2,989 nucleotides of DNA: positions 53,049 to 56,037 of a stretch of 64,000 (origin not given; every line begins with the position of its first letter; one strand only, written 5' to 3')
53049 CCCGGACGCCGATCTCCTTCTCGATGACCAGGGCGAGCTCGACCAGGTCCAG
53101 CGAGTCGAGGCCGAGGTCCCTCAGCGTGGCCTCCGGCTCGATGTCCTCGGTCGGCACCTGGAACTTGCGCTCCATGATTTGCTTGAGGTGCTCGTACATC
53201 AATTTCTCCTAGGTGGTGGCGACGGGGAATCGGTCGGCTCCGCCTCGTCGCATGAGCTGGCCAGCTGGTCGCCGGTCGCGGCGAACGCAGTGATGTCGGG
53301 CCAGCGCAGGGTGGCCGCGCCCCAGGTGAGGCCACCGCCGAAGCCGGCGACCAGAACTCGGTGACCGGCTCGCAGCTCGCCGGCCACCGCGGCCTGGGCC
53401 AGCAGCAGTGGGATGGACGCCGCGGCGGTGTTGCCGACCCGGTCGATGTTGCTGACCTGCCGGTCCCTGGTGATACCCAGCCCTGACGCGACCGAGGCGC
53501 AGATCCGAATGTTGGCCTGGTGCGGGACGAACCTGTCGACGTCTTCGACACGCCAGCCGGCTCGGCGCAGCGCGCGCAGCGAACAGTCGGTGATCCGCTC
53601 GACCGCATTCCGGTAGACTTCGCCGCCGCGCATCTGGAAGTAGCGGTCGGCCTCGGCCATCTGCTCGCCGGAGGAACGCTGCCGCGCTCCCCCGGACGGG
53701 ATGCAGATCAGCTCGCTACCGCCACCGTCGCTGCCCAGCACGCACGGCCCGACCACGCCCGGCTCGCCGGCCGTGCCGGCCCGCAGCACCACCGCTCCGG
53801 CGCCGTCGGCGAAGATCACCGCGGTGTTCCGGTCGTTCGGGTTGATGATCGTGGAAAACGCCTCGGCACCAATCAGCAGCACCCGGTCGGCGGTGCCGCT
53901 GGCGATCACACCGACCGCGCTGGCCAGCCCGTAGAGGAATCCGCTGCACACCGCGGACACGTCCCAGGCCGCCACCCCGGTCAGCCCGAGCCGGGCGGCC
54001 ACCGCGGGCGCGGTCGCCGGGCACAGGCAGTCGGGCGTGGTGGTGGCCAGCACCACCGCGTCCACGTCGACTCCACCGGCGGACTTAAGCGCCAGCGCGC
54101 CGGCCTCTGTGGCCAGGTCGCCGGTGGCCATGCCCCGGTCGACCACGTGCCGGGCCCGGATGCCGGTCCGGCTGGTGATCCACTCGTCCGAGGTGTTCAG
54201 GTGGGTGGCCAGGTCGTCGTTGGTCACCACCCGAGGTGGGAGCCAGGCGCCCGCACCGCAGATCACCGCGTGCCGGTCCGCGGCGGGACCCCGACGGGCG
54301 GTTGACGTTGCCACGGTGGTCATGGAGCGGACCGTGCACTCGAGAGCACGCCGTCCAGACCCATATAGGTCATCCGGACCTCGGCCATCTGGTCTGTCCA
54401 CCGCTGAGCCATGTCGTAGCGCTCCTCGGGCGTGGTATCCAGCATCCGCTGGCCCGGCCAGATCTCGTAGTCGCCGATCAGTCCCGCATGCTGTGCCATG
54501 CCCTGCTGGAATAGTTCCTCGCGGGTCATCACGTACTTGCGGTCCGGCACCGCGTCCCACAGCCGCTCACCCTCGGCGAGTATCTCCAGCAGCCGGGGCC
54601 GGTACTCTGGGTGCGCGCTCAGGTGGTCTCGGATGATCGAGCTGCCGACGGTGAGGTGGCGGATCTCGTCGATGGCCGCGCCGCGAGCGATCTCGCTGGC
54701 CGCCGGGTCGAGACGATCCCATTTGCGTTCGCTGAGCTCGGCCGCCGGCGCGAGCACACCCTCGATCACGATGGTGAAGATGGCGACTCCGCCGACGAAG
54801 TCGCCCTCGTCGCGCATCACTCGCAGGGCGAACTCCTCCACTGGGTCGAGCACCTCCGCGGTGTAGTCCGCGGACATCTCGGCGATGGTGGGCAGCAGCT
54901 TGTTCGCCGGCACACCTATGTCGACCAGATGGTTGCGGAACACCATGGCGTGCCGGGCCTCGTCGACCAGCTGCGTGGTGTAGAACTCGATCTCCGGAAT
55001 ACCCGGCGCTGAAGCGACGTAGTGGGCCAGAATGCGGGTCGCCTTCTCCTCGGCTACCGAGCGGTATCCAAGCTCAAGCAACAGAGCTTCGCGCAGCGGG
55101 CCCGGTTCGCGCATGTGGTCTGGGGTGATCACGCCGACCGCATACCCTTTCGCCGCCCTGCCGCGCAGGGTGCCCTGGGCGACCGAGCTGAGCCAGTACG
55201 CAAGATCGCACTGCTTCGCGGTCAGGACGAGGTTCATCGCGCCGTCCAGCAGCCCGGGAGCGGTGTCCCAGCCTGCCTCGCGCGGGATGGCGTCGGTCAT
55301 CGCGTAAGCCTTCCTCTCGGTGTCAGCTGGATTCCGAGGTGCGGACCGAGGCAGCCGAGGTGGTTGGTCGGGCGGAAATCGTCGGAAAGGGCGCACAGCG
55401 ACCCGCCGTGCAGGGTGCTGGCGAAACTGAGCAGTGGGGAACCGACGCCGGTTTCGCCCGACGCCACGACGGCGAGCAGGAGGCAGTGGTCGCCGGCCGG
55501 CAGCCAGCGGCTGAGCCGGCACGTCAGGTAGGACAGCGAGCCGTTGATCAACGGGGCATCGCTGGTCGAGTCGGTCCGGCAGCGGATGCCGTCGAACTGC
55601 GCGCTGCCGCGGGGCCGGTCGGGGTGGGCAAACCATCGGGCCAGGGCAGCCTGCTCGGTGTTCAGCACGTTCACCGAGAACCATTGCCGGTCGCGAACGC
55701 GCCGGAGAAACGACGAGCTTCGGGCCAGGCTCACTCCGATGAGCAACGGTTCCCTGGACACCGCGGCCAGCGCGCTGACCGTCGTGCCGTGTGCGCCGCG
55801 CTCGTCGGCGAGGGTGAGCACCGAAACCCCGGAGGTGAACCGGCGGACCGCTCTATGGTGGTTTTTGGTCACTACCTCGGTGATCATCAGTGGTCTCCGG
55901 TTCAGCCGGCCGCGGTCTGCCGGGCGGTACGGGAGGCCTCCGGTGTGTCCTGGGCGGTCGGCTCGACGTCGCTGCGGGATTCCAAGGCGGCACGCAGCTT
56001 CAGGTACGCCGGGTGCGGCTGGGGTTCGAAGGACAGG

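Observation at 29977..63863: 34-kb island: a valanimycin-type N-N/azoxy toolkit grafted onto dedicated fatty-acid and polyketide machinery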

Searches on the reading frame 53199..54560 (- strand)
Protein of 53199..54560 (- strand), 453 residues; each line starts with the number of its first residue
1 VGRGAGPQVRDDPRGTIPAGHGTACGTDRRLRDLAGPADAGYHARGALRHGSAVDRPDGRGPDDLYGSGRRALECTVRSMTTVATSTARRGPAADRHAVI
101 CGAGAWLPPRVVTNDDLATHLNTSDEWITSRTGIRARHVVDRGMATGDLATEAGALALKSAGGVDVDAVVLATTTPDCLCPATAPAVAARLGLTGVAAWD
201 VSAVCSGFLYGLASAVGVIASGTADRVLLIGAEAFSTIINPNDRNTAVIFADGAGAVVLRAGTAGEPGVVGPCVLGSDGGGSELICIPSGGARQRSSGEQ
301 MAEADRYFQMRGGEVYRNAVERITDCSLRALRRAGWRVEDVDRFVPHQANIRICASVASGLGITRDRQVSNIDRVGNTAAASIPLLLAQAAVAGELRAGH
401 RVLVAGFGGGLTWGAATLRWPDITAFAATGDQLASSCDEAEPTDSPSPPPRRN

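Call 7: search_protein_families(library=pfam, proteins=[window:53199-54560:-], max_evalue=0.01)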
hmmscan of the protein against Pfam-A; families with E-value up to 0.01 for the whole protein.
window:53199-54560:- (453 aa): 3 families
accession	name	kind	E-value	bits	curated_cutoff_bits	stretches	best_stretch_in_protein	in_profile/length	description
PF08541.16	ACP_syn_III_C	-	1.7e-33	115.1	26.6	1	331-420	1-90/90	3-Oxoacyl-[acyl-carrier-protein (ACP)] synthase III C terminal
PF08545.16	ACP_syn_III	-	1.6e-25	89.2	24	1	200-279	2-80/80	3-Oxoacyl-[acyl-carrier-protein (ACP)] synthase III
PF00108.29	Thiolase_N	-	1.4e-06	28.3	26.4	1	130-239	7-119/260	Thiolase, N-terminal domain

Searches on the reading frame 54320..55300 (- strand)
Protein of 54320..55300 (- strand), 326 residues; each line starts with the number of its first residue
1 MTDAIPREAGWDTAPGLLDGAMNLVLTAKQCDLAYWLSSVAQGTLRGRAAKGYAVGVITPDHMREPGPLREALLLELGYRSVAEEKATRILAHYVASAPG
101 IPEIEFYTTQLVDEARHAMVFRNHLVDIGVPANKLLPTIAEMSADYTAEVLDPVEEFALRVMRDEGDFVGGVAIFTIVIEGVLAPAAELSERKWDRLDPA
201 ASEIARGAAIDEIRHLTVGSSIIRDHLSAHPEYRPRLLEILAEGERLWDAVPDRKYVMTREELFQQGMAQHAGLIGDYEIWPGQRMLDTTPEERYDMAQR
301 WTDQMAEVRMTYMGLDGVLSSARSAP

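Call 21: find_related_loci(query=window:54320-55300:-, collection=genome_contigs, flank=10000)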
Query window:54320-55300:- (326 aa) in genome_contigs; peptide patterns used: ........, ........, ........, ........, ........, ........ (x = any residue, [..] = any of these).
145 stretches matched a pattern; 118 encode a relative of the query (tblastn E <= 1e-3); the best 80 are kept; 80 distinct loci.
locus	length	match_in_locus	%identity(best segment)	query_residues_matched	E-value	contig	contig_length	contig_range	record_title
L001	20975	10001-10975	83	1-325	0e+0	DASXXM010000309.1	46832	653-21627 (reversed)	MAG TPA_asm: Pseudonocardiaceae bacterium isolate SMAG_U4798 k141_757581, whole genome shotgun sequence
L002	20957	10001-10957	74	1-319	1e-162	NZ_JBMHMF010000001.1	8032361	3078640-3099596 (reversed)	Solwaraspora sp. WMMB335 tig00000001, whole genome shotgun sequence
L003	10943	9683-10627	74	5-319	5e-161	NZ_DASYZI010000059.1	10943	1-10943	MAG: Actinocrinis sp. isolate SMAG_U6358 k141_322988, whole genome shotgun sequence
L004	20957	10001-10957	74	1-319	1e-160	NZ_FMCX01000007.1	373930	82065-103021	Micromonospora mirobrigensis strain DSM 44830, whole genome shotgun sequence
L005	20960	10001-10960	74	1-320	6e-160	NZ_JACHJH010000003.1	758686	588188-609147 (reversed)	Streptomyces olivoverticillatus strain CECT 3266 Ga0436946_03, whole genome shotgun sequence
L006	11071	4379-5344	72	2-320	3e-156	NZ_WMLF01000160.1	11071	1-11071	Streptomyces durbertensis strain DSM 104538 NODE_160, whole genome shotgun sequence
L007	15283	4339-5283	72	2-316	1e-155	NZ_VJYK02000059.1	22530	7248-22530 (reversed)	Streptomyces alkaliterrae strain OF1 NODE_59, whole genome shotgun sequence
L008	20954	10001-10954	72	1-315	2e-154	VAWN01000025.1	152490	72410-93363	MAG: Actinobacteria bacterium isolate AC_7 14_1009_16_30cm_scaffold_196, whole genome shotgun sequence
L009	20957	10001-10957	71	1-319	5e-154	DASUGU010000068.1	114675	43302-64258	MAG TPA_asm: Pseudonocardiaceae bacterium isolate SMAG_U1414 k141_1351068, whole genome shotgun sequence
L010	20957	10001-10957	71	1-319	5e-154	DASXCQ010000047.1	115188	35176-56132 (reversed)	MAG TPA_asm: Pseudonocardiaceae bacterium isolate SMAG_U5064 k141_4170374, whole genome shotgun sequence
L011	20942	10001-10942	73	1-315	1e-153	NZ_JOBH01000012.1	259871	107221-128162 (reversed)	Streptomyces violens strain NRRL ISP-5597 contig12.1, whole genome shotgun sequence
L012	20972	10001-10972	70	1-321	9e-152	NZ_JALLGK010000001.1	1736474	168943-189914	Streptomyces sp. XM4193 NODE_1_length_1736474_cov_194.923355, whole genome shotgun sequence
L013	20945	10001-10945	71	1-315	2e-150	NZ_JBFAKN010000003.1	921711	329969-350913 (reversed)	Streptomyces sp. NPDC050315 NPDC050315_48_G11.ctg-0003, whole genome shotgun sequence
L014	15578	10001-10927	72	8-316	4e-150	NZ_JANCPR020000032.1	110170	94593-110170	Streptomyces iconiensis strain DSM 42109 NODE_32, whole genome shotgun sequence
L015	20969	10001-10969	69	1-320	3e-150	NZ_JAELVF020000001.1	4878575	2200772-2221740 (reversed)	Streptomyces tardus strain P38-E01 scaffold1_size4878575, whole genome shotgun sequence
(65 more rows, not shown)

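Call 28: search_protein_families(library=ncbifam, proteins=[window:54320-55300:-], max_evalue=0.001)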
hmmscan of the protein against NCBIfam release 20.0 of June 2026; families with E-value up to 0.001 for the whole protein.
window:54320-55300:- (326 aa): 2 families
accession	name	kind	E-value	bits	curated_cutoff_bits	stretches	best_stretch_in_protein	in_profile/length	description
NF006200.0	PRK08326.1-3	equivalog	1.7e-09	37.4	194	1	81-242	77-243/321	R2-like ligand-binding oxidase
NF006199.0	PRK08326.1-2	equivalog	0.0002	20.5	286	1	97-230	94-231/324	R2-like ligand-binding oxidase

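Call 30: search_solved_structures(query=window:54320-55300:-, max_evalue=1)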
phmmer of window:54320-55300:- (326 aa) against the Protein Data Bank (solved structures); distinct sequences matched with E-value up to 1: 15.
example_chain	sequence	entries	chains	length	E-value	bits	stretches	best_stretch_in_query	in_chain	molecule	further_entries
6d9f_A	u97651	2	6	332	3.3e-138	463.6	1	2-319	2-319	Putative VlmB homolog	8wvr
7qbk_A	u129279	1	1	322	0.017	17.7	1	101-224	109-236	R2-like ligand-binding oxidase (homolog II) from Sulfolobus acidocaldarius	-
6f6l_A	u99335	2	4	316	0.023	17.2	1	75-279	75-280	Ribonucleotide reductase small subunit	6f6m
6f6c_A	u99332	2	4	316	0.027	17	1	73-279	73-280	Ribonucleotide reductase small subunit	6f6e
6i93_A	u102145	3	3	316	0.04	16.5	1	72-279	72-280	Ribonucleotide reductase small subunit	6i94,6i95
6i90_A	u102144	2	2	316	0.06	15.9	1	73-279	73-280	Ribonucleotide reductase small subunit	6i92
4hr0_A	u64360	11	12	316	0.06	15.9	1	75-279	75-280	Ribonuleotide reductase small subunit | Ribonucleotide reductase small subunit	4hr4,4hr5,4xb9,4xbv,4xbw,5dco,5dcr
6f6h_A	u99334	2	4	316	0.071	15.6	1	75-279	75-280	Ribonucleotide reductase small subunit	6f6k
6f6f_A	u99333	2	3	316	0.076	15.6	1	77-279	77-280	Ribonucleotide reductase small subunit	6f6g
6qk1_A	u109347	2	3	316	0.079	15.5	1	75-279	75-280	Ribonucleotide reductase small subunit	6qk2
6qjv_A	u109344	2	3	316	0.098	15.2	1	90-279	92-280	Ribonucleotide reductase small subunit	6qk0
5fvm_A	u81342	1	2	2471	0.15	14.5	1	98-242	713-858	SERINE/THREONINE-PROTEIN KINASE TOR2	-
9u78_A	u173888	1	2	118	0.29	13.6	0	175-217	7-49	Single Chain Protein of De Novo Designed Helix Bundles-4EH2 with KDPV Loop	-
6f65_A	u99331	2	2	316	0.38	13.2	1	75-279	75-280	Ribonucleotide reductase small subunit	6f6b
5omj_A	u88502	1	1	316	0.4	13.2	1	75-279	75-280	Ribonucleotide reductase small subunit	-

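Call 31: search_solved_structures(query=window:54320-55300:-, max_evalue=1e-20, show_alignments=1)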
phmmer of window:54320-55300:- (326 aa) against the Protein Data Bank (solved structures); distinct sequences matched with E-value up to 1e-20: 1.
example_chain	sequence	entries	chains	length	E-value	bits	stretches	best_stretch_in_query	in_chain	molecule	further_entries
6d9f_A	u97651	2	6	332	3.3e-138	463.6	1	2-319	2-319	Putative VlmB homolog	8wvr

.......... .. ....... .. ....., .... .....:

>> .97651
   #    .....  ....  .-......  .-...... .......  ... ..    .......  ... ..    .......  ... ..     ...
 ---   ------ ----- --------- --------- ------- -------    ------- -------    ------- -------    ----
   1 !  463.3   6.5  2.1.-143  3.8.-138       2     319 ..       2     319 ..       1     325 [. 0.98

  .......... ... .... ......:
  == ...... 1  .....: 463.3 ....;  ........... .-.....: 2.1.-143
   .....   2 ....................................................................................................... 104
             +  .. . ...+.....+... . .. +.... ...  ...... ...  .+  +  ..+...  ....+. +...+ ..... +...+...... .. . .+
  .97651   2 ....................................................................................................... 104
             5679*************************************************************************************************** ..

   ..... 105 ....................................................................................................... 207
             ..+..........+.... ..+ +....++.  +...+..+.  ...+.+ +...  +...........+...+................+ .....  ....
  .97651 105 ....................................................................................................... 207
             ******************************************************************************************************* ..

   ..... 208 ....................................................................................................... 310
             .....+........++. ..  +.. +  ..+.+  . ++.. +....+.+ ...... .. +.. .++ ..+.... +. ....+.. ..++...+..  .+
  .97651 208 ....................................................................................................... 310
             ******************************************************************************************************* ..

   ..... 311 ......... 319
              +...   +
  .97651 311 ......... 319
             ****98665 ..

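Call 77: search_protein_families(library=pfam, proteins=[L168:1753-3591:-], max_evalue=0.001)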
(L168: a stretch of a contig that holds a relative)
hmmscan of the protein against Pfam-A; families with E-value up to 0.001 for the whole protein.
L168:1753-3591:- (612 aa): 1 family
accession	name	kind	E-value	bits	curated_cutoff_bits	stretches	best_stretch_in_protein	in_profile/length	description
PF00960.24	Neocarzinostat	-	6.6e-11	42.6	25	1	492-572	3-89/110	Neocarzinostatin family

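Call 80: search_protein_families(library=pfam, proteins=[L170:1578-2360:+, L170:1-849:+], max_evalue=0.001)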
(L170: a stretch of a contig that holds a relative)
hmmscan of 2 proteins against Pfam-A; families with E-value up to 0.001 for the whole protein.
L170:1578-2360:+ (260 aa): 3 families
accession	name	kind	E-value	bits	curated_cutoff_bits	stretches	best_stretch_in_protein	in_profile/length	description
PF01738.24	DLH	-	1.6e-34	119.8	21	1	28-255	2-215/217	Dienelactone hydrolase family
PF00975.26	Thioesterase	-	0.00054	20.7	26.4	1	127-156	58-87/226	Thioesterase domain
PF12146.15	Hydrolase_4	-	0.00099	18.9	27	0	111-165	54-106/239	Serine aminopeptidase, S33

L170:1-849:+ (282 aa): 0 families

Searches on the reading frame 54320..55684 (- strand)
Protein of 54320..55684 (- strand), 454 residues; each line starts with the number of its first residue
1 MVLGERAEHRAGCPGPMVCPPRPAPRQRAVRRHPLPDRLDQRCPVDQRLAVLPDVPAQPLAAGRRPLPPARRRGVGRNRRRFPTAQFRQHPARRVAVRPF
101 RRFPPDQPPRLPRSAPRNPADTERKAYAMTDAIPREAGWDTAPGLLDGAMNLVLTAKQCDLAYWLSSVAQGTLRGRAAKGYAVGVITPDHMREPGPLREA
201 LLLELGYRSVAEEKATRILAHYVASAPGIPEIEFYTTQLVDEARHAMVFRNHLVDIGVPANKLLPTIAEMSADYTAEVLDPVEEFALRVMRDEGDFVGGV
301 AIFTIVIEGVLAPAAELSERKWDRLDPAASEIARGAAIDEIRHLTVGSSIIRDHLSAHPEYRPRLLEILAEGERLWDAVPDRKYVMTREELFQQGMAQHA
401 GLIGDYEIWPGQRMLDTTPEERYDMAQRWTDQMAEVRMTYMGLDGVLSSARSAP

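Call 7: search_protein_families(library=pfam, proteins=[window:54320-55684:-], max_evalue=0.01)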
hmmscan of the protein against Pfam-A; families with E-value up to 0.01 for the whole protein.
window:54320-55684:- (454 aa): 1 family
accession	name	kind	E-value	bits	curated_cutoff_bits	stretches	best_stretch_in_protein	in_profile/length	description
PF11583.14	AurF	-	7e-05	22.6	29.6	1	218-286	90-159/282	P-aminobenzoate N-oxygenase AurF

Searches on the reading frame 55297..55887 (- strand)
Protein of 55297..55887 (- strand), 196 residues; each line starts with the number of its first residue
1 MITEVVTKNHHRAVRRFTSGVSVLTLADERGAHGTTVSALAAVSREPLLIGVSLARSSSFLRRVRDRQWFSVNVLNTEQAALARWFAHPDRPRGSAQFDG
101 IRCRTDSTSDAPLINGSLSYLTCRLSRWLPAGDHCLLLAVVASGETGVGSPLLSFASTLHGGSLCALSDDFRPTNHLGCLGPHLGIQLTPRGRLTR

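Call 7: search_protein_families(library=pfam, proteins=[window:55297-55887:-], max_evalue=0.01)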
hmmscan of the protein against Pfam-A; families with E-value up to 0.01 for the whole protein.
window:55297-55887:- (196 aa): 1 family
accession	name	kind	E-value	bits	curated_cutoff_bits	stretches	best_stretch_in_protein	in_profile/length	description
PF01613.24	Flavin_Reduct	-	1.2e-25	90.9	27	1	15-155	2-145/153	Flavin reductase like domain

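Call 28: search_protein_families(library=ncbifam, proteins=[window:55297-55887:-], max_evalue=0.001)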
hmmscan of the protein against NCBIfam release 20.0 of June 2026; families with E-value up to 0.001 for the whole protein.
window:55297-55887:- (196 aa): 8 families
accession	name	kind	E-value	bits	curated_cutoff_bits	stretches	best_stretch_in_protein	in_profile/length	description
NF052639.1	FlvnRedFerAPor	equivalog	4.5e-20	71.9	260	1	8-157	5-149/158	flavin reductase FerA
NF045733.1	StyMonoxStyB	equivalog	1.3e-19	70.6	200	1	10-160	4-147/150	styrene monooxygenase NADH-dependent flavin reductase subunit StyB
NF042921.1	HpaC_Thermus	equivalog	6.6e-17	61.9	200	1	9-146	4-132/150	4-hydroxyphenylacetate 3-monooxygenase reductase subunit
NF045630.1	monooxsub_HsaB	equivalog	3e-15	56.5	230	1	5-155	5-152/186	3-hydroxy-9,10-secoandrosta-1,3,5(10)-triene-9,17-dione monooxygenase reductase subunit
NF045919.1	HphnlacHdxRed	equivalog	3e-15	56.1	340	1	5-154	5-150/309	p-hydroxyphenylacetate 3-hydroxylase reductase component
TIGR03615.1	RutF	equivalog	1e-10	41.8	254.75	1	8-142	4-135/156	NADH-dependent FMN reductase RutF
TIGR02296.1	HpaC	equivalog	5.1e-09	36.4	205.95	1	13-138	4-128/154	4-hydroxyphenylacetate 3-monooxygenase, reductase component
NF012030.0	PRK15486.1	equivalog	4.5e-07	29.8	315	1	12-139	12-138/170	4-hydroxyphenylacetate 3-monooxygenase reductase subunit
